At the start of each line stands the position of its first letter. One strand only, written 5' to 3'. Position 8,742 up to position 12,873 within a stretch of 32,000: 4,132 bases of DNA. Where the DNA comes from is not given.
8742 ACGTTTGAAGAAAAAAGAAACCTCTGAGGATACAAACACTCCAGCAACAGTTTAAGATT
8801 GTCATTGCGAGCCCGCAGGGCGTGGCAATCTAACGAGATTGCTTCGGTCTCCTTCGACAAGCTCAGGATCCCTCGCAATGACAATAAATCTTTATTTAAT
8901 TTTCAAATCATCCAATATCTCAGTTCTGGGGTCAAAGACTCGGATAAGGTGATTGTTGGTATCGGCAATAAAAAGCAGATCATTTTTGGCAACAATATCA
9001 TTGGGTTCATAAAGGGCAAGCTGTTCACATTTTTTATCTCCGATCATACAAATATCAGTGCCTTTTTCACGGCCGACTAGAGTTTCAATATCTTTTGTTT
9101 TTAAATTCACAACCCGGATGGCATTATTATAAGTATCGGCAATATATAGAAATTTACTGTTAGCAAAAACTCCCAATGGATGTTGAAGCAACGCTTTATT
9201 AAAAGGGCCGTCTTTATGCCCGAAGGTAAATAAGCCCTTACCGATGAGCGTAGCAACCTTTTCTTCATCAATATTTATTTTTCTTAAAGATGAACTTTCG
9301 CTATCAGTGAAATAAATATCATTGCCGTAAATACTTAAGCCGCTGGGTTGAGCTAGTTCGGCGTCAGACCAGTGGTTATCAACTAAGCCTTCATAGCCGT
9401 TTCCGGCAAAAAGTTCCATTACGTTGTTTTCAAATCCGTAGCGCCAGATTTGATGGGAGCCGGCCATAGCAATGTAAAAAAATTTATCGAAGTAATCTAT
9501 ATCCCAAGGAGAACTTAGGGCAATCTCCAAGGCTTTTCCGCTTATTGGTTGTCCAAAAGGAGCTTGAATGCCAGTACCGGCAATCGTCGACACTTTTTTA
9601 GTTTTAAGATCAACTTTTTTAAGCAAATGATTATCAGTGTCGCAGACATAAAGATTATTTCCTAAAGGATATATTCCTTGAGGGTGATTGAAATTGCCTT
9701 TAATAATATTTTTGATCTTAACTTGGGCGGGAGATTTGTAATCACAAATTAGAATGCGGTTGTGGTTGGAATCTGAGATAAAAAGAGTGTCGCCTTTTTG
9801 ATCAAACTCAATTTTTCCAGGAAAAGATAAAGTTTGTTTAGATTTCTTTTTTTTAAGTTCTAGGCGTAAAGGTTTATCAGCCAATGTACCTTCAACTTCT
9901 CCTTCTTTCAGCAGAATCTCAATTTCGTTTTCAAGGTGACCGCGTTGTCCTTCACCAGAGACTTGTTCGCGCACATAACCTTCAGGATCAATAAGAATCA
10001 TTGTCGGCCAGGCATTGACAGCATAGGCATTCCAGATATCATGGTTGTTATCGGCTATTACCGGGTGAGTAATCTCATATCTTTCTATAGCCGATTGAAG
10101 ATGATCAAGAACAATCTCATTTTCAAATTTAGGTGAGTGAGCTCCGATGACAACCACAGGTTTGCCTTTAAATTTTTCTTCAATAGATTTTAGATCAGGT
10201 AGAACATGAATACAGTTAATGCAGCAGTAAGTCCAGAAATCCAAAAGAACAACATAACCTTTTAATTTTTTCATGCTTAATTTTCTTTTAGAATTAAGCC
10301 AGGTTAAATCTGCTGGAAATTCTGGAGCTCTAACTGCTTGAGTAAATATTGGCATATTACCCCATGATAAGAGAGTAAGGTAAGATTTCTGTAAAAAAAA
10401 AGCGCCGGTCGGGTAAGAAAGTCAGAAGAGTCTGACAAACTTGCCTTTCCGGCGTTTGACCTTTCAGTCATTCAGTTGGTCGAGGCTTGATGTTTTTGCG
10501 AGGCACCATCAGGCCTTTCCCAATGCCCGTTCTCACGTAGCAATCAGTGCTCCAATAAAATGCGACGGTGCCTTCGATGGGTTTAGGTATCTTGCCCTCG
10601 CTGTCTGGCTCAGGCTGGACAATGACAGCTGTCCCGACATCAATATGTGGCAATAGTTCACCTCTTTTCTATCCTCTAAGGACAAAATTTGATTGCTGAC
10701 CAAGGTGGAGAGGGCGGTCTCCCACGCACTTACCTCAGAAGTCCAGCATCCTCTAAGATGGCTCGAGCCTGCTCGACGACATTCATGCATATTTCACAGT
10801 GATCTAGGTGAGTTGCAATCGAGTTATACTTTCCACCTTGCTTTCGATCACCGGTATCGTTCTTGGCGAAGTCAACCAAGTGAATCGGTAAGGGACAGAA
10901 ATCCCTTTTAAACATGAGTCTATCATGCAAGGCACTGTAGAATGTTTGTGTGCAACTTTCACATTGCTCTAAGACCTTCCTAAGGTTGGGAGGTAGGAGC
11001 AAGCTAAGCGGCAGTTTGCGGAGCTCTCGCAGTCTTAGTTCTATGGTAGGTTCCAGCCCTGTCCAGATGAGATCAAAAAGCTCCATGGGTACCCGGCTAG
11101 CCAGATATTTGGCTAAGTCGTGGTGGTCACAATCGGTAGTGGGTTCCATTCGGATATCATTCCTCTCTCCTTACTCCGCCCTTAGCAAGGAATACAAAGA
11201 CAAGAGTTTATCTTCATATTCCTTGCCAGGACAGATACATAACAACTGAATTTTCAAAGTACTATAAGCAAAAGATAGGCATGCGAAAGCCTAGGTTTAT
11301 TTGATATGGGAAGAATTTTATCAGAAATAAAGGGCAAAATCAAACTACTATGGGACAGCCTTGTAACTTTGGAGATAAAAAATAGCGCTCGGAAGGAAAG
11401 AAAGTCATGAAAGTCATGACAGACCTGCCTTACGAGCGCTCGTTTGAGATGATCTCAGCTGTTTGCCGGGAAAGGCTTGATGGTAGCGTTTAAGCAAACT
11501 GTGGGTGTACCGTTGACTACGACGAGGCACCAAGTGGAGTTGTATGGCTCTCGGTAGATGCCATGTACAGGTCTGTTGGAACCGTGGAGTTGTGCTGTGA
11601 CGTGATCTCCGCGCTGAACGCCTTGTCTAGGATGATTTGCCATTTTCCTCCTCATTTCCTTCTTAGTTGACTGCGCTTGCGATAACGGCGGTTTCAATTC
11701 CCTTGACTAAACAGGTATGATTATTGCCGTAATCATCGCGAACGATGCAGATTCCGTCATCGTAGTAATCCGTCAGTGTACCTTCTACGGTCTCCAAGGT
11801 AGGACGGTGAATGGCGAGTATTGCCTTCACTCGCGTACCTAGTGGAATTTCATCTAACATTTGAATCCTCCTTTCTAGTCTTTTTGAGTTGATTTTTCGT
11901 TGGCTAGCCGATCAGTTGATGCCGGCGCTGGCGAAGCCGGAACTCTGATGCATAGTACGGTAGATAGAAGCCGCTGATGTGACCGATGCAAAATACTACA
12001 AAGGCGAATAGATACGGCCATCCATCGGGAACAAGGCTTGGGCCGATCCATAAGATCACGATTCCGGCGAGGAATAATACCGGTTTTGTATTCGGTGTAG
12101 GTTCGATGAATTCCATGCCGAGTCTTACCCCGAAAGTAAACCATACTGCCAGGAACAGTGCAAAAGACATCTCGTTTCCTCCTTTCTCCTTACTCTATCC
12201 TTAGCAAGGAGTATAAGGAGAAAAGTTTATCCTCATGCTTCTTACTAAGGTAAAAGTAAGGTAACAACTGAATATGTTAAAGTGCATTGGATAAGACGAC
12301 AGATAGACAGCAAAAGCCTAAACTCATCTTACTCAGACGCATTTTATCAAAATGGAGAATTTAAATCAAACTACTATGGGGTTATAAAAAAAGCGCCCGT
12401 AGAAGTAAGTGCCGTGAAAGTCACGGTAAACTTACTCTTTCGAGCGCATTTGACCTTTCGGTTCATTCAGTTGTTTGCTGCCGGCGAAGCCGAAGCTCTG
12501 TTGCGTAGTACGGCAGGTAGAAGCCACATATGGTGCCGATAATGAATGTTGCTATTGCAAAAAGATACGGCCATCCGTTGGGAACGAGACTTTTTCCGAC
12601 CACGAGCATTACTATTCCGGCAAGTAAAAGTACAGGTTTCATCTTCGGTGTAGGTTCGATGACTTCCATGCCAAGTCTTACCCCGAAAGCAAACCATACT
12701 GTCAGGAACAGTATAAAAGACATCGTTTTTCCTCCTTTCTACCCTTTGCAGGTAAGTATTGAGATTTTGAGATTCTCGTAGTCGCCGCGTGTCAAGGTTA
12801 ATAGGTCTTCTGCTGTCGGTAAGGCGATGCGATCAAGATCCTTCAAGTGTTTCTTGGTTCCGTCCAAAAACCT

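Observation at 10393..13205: Foreign 2.8-kb island of three tandem promoter-leader-cargo-terminator cassettes encoding seven unrecognised small proteins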

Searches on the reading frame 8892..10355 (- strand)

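Call 47: search_protein_families(library=pfam, max_evalue=1, proteins=[P0010, P0011, L050:628-921:+, L050:933-1430:+, L050:1972-2955:+])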
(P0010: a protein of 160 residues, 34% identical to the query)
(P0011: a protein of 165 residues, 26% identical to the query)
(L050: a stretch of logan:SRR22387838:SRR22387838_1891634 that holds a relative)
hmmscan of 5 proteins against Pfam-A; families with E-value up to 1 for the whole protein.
P0010 (160 aa): 1 family
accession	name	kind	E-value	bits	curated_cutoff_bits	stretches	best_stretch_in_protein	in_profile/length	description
PF25429.1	zf-POGZ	-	0.58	11.1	27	0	74-86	16-28/43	POGZ-like double zinc finger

P0011 (165 aa): 1 family
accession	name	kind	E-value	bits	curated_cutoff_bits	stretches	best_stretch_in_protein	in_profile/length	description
PF23285.1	DUF7078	-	0.14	12.9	23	1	104-151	39-86/89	Domain of unknown function (DUF7078)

L050:628-921:+ (97 aa): 1 family
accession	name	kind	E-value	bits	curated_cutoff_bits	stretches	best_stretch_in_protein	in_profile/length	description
PF15285.11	BH3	-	0.17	12.3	25.5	0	83-90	16-23/25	Beclin-1 BH3 domain, Bcl-2-interacting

L050:933-1430:+ (165 aa): 2 families
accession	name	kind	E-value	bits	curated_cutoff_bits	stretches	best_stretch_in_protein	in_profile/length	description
PF13567.11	DUF4131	-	0.24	11.5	31.6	1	5-54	6-58/165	Domain of unknown function (DUF4131)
PF13630.11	SdpI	-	0.91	10.2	28.2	0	4-41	30-68/71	SdpI/YfhL protein family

L050:1972-2955:+ (327 aa): 0 families

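Call 48: search_protein_families(library=phrogs, max_evalue=1, proteins=[P0010, P0011, L050:628-921:+, L050:933-1430:+, L050:1972-2955:+])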
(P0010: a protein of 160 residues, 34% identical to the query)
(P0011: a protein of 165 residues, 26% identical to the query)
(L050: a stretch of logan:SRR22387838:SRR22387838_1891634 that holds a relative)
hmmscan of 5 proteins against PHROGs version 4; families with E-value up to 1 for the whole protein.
P0010 (160 aa): 3 families
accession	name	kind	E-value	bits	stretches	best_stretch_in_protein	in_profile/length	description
phrog_12921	-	unknown function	0.13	13.5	1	110-132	3-25/55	-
phrog_2834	-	unknown function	0.17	12.8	0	124-153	47-68/78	-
phrog_4875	-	unknown function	0.18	13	0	121-146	17-42/77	-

P0011 (165 aa): 0 families

L050:628-921:+ (97 aa): 1 family
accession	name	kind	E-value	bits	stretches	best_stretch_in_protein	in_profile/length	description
phrog_24020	-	unknown function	0.36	11.7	1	64-81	23-40/49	-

L050:933-1430:+ (165 aa): 2 families
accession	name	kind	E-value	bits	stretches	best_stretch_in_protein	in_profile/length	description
phrog_14504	-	unknown function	0.19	12.6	1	82-126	148-191/193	-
phrog_28933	-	unknown function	0.2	13.1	1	104-130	51-77/78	-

L050:1972-2955:+ (327 aa): 0 families

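Call 86: search_protein_families(library=ncbifam, max_evalue=1, proteins=[P0001, P0002, P0003, P0004, P0005, P0006, L050:628-921:+, L050:933-1430:+, L050:1972-2955:+])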
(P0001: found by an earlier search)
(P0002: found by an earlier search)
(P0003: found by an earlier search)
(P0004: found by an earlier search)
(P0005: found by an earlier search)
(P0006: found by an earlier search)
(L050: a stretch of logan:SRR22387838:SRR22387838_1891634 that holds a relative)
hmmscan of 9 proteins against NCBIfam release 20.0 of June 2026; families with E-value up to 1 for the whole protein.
P0001 (87 aa): 1 family
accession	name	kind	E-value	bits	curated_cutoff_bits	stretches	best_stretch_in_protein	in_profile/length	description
NF007444.0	PRK09997.1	equivalog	0.15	11.5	465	1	11-60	121-169/258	hydroxypyruvate isomerase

P0002 (86 aa): 0 families

P0003 (88 aa): 0 families

P0004 (65 aa): 0 families

P0005 (62 aa): 0 families

P0006 (139 aa): 1 family
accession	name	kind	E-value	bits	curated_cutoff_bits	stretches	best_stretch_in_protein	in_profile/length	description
TIGR03988.1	antisig_RsrA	equivalog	0.0045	17.1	62.5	1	107-127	21-41/77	mycothiol system anti-sigma-R factor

L050:628-921:+ (97 aa): 1 family
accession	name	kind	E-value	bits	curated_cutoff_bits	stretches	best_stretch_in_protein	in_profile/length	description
TIGR02240.1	PHA_depoly_arom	equivalog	0.098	12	250.6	1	20-64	114-158/276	poly(3-hydroxyalkanoate) depolymerase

L050:933-1430:+ (165 aa): 0 families

L050:1972-2955:+ (327 aa): 0 families

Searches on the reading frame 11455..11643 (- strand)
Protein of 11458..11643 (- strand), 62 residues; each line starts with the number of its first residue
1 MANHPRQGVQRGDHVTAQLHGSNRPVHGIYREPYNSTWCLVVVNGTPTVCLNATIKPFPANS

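Call 10: search_protein_families(library=pfam, max_evalue=1, proteins=[window:11458-11643:-])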
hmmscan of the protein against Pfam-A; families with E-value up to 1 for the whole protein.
seq(62 aa): 0 families

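Call 11: search_protein_families(library=phrogs, max_evalue=1, proteins=[window:11458-11643:-])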
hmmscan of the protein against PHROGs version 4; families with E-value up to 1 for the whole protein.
seq(62 aa): 0 families

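Call 12: search_protein_families(library=padloc, max_evalue=1, proteins=[window:11458-11643:-])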
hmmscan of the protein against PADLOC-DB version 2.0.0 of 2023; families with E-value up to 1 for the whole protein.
seq(62 aa): 0 families

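Call 47: search_protein_families(library=pfam, max_evalue=1, proteins=[P0010, P0011, L050:628-921:+, L050:933-1430:+, L050:1972-2955:+])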
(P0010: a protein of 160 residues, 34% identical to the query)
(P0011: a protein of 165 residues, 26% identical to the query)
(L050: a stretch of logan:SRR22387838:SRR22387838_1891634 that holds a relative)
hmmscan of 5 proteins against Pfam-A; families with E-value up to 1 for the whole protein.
P0010 (160 aa): 1 family
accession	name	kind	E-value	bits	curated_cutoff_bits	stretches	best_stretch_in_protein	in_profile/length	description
PF25429.1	zf-POGZ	-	0.58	11.1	27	0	74-86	16-28/43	POGZ-like double zinc finger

P0011 (165 aa): 1 family
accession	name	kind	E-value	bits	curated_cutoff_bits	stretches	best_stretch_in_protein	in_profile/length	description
PF23285.1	DUF7078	-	0.14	12.9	23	1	104-151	39-86/89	Domain of unknown function (DUF7078)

L050:628-921:+ (97 aa): 1 family
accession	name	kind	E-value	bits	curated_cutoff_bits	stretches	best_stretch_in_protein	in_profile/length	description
PF15285.11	BH3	-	0.17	12.3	25.5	0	83-90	16-23/25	Beclin-1 BH3 domain, Bcl-2-interacting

L050:933-1430:+ (165 aa): 2 families
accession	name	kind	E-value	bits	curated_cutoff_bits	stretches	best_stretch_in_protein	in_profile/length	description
PF13567.11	DUF4131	-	0.24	11.5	31.6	1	5-54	6-58/165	Domain of unknown function (DUF4131)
PF13630.11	SdpI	-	0.91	10.2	28.2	0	4-41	30-68/71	SdpI/YfhL protein family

L050:1972-2955:+ (327 aa): 0 families

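Call 48: search_protein_families(library=phrogs, max_evalue=1, proteins=[P0010, P0011, L050:628-921:+, L050:933-1430:+, L050:1972-2955:+])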
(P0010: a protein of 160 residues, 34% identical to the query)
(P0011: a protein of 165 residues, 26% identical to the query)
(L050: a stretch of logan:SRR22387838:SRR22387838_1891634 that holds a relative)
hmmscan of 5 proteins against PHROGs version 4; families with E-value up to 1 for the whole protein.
P0010 (160 aa): 3 families
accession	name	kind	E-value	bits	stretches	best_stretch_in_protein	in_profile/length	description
phrog_12921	-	unknown function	0.13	13.5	1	110-132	3-25/55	-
phrog_2834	-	unknown function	0.17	12.8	0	124-153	47-68/78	-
phrog_4875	-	unknown function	0.18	13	0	121-146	17-42/77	-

P0011 (165 aa): 0 families

L050:628-921:+ (97 aa): 1 family
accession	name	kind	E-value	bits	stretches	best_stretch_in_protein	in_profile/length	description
phrog_24020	-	unknown function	0.36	11.7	1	64-81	23-40/49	-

L050:933-1430:+ (165 aa): 2 families
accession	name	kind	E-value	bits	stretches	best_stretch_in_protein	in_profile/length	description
phrog_14504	-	unknown function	0.19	12.6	1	82-126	148-191/193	-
phrog_28933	-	unknown function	0.2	13.1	1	104-130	51-77/78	-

L050:1972-2955:+ (327 aa): 0 families

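Call 86: search_protein_families(library=ncbifam, max_evalue=1, proteins=[P0001, P0002, P0003, P0004, P0005, P0006, L050:628-921:+, L050:933-1430:+, L050:1972-2955:+])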
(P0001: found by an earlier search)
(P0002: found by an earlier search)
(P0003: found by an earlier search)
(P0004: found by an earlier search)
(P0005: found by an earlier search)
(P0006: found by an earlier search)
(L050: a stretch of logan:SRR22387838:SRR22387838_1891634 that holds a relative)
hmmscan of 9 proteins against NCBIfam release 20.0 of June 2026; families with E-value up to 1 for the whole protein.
P0001 (87 aa): 1 family
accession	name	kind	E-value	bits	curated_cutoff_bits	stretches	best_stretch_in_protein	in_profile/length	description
NF007444.0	PRK09997.1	equivalog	0.15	11.5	465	1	11-60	121-169/258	hydroxypyruvate isomerase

P0002 (86 aa): 0 families

P0003 (88 aa): 0 families

P0004 (65 aa): 0 families

P0005 (62 aa): 0 families

P0006 (139 aa): 1 family
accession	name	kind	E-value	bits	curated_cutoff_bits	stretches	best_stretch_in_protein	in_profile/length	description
TIGR03988.1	antisig_RsrA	equivalog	0.0045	17.1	62.5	1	107-127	21-41/77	mycothiol system anti-sigma-R factor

L050:628-921:+ (97 aa): 1 family
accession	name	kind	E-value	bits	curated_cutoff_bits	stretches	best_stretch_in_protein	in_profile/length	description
TIGR02240.1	PHA_depoly_arom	equivalog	0.098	12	250.6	1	20-64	114-158/276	poly(3-hydroxyalkanoate) depolymerase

L050:933-1430:+ (165 aa): 0 families

L050:1972-2955:+ (327 aa): 0 families

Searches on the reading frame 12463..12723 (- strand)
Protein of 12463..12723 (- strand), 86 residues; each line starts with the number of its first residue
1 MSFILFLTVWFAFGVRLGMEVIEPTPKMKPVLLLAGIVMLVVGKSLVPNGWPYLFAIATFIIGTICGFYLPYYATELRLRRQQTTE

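Call 10: search_protein_families(library=pfam, max_evalue=1, proteins=[window:12466-12723:-])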
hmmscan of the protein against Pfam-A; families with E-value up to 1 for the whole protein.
seq(86 aa): 1 family
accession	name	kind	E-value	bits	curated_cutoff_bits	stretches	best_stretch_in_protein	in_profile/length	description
PF06912.16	DUF1275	-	0.26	11.5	25.4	0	51-78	48-72/193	Protein of unknown function (DUF1275)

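Call 11: search_protein_families(library=phrogs, max_evalue=1, proteins=[window:12466-12723:-])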
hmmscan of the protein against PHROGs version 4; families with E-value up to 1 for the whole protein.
seq(86 aa): 1 family
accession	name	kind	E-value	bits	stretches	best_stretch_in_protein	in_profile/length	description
phrog_15605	-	unknown function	0.7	11.1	1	49-67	35-53/74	-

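Call 12: search_protein_families(library=padloc, max_evalue=1, proteins=[window:12466-12723:-])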
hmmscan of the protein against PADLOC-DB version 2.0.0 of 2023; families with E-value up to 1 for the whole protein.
seq(86 aa): 0 families

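Call 23: find_encoding_contigs(protein=window:12463-12723:-, flank=10000, max_places=10)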
Protein window:12463-12723:- (86 aa): 5 contigs read that carry it; 5 places shown.
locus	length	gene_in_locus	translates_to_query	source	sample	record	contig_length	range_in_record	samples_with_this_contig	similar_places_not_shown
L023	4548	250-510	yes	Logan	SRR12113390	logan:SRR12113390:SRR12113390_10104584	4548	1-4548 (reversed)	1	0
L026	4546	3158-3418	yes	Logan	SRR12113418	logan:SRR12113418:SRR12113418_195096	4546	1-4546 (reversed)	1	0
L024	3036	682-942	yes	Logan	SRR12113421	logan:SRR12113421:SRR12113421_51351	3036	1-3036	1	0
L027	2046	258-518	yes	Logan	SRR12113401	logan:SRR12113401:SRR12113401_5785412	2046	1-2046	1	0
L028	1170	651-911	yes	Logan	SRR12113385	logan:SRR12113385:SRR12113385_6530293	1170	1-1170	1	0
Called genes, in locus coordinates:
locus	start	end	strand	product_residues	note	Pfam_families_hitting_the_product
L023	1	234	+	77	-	?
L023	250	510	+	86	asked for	-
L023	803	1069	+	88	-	-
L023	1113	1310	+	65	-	-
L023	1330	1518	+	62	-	-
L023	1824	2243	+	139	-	-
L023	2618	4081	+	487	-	PF00578:AhpC-TSA, PF08534:Redoxin, PF13905:Thioredoxin_8, PF01436:NHL (faint)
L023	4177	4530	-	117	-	-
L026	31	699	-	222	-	PF00160:Pro_isomerase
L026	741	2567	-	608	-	PF00009:GTP_EFTU, PF22042:EF-G_D2, PF03144:GTP_EFTU_D2, PF14492:EFG_III (weak), PF00679:EFG_C, PF21018:BipA_C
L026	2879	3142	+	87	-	-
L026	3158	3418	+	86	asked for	-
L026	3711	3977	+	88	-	-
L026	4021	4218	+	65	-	-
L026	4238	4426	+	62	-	-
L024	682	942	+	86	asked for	-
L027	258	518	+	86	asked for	-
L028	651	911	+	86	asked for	-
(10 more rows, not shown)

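Call 47: search_protein_families(library=pfam, max_evalue=1, proteins=[P0010, P0011, L050:628-921:+, L050:933-1430:+, L050:1972-2955:+])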
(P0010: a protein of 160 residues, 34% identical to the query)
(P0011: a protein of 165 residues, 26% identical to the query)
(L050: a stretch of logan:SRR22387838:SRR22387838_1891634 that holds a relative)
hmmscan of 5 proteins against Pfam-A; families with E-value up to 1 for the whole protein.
P0010 (160 aa): 1 family
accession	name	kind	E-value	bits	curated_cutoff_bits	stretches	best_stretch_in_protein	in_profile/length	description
PF25429.1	zf-POGZ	-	0.58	11.1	27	0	74-86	16-28/43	POGZ-like double zinc finger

P0011 (165 aa): 1 family
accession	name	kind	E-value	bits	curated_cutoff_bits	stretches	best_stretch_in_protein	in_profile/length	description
PF23285.1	DUF7078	-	0.14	12.9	23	1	104-151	39-86/89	Domain of unknown function (DUF7078)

L050:628-921:+ (97 aa): 1 family
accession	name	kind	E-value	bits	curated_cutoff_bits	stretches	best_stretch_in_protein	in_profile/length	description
PF15285.11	BH3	-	0.17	12.3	25.5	0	83-90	16-23/25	Beclin-1 BH3 domain, Bcl-2-interacting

L050:933-1430:+ (165 aa): 2 families
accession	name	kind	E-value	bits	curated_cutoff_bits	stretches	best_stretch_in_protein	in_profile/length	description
PF13567.11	DUF4131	-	0.24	11.5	31.6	1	5-54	6-58/165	Domain of unknown function (DUF4131)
PF13630.11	SdpI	-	0.91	10.2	28.2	0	4-41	30-68/71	SdpI/YfhL protein family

L050:1972-2955:+ (327 aa): 0 families

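Call 48: search_protein_families(library=phrogs, max_evalue=1, proteins=[P0010, P0011, L050:628-921:+, L050:933-1430:+, L050:1972-2955:+])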
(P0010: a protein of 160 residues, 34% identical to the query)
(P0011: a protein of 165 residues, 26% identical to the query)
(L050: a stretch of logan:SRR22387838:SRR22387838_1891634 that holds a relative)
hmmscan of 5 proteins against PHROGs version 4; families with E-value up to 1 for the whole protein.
P0010 (160 aa): 3 families
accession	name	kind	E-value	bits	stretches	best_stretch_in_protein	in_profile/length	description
phrog_12921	-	unknown function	0.13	13.5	1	110-132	3-25/55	-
phrog_2834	-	unknown function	0.17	12.8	0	124-153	47-68/78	-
phrog_4875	-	unknown function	0.18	13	0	121-146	17-42/77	-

P0011 (165 aa): 0 families

L050:628-921:+ (97 aa): 1 family
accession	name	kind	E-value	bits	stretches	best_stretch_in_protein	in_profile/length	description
phrog_24020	-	unknown function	0.36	11.7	1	64-81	23-40/49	-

L050:933-1430:+ (165 aa): 2 families
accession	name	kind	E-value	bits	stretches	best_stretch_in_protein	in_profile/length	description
phrog_14504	-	unknown function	0.19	12.6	1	82-126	148-191/193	-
phrog_28933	-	unknown function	0.2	13.1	1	104-130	51-77/78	-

L050:1972-2955:+ (327 aa): 0 families

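Call 86: search_protein_families(library=ncbifam, max_evalue=1, proteins=[P0001, P0002, P0003, P0004, P0005, P0006, L050:628-921:+, L050:933-1430:+, L050:1972-2955:+])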
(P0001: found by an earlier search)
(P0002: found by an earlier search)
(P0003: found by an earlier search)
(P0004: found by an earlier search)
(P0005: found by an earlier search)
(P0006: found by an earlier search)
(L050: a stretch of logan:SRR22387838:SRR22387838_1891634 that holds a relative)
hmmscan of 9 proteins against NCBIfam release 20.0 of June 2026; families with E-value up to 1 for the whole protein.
P0001 (87 aa): 1 family
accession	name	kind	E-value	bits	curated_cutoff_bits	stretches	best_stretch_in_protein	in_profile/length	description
NF007444.0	PRK09997.1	equivalog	0.15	11.5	465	1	11-60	121-169/258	hydroxypyruvate isomerase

P0002 (86 aa): 0 families

P0003 (88 aa): 0 families

P0004 (65 aa): 0 families

P0005 (62 aa): 0 families

P0006 (139 aa): 1 family
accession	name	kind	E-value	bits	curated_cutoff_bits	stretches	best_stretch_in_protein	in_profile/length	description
TIGR03988.1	antisig_RsrA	equivalog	0.0045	17.1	62.5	1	107-127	21-41/77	mycothiol system anti-sigma-R factor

L050:628-921:+ (97 aa): 1 family
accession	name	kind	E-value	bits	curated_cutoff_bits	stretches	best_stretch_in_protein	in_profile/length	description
TIGR02240.1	PHA_depoly_arom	equivalog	0.098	12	250.6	1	20-64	114-158/276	poly(3-hydroxyalkanoate) depolymerase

L050:933-1430:+ (165 aa): 0 families

L050:1972-2955:+ (327 aa): 0 families
